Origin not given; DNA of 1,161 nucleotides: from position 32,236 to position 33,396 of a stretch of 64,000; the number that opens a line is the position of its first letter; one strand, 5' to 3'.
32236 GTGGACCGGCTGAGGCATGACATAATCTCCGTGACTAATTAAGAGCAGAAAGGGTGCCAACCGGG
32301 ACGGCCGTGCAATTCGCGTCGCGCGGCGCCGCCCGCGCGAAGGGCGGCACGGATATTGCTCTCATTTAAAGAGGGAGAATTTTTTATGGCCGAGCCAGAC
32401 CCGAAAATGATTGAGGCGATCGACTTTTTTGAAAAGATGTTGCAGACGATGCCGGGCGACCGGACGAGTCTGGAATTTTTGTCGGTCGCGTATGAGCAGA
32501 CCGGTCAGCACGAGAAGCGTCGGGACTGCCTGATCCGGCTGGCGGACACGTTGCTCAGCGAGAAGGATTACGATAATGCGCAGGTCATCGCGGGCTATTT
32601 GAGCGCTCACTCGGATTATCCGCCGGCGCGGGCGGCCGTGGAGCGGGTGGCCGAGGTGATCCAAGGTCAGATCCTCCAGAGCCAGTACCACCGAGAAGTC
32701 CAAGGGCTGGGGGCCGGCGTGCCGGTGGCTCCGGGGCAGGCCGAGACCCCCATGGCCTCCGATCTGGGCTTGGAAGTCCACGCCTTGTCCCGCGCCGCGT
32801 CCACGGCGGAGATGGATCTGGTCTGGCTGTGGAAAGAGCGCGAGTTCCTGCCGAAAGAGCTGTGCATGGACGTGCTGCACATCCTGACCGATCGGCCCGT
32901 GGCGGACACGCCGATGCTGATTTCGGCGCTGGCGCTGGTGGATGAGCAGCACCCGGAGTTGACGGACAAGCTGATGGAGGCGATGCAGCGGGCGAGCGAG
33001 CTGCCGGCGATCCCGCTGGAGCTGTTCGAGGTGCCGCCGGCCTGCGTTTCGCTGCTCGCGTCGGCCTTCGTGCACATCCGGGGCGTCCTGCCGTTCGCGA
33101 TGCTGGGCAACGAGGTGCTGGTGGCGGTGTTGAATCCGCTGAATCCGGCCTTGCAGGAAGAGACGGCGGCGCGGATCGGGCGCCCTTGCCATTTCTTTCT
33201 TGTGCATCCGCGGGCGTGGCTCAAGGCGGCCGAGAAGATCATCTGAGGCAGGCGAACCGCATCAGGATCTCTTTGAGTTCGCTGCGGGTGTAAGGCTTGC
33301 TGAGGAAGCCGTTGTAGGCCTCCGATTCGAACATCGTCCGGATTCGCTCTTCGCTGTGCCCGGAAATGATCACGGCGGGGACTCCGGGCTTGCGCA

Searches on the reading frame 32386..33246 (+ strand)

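Call 7: search_protein_families(library=pfam, proteins=[window:32386-33246:+], max_evalue=0.001)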
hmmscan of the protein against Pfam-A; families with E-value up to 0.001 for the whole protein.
window:32386-33246:+ (286 aa): 1 family
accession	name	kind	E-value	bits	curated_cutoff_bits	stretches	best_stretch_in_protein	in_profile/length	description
PF05157.20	MshEN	-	6.6e-11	42.5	23.1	1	205-283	2-81/90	MshEN domain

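Call 41: search_protein_families(library=ncbifam, proteins=[window:32386-33246:+], max_evalue=0.01)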
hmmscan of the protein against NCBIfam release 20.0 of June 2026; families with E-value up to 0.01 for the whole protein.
window:32386-33246:+ (286 aa): 1 family
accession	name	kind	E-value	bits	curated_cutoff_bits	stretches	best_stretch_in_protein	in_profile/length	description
TIGR02538.1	type_IV_pilB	equivalog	0.006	15.2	675.65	1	194-272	44-122/564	type IV-A pilus assembly ATPase PilB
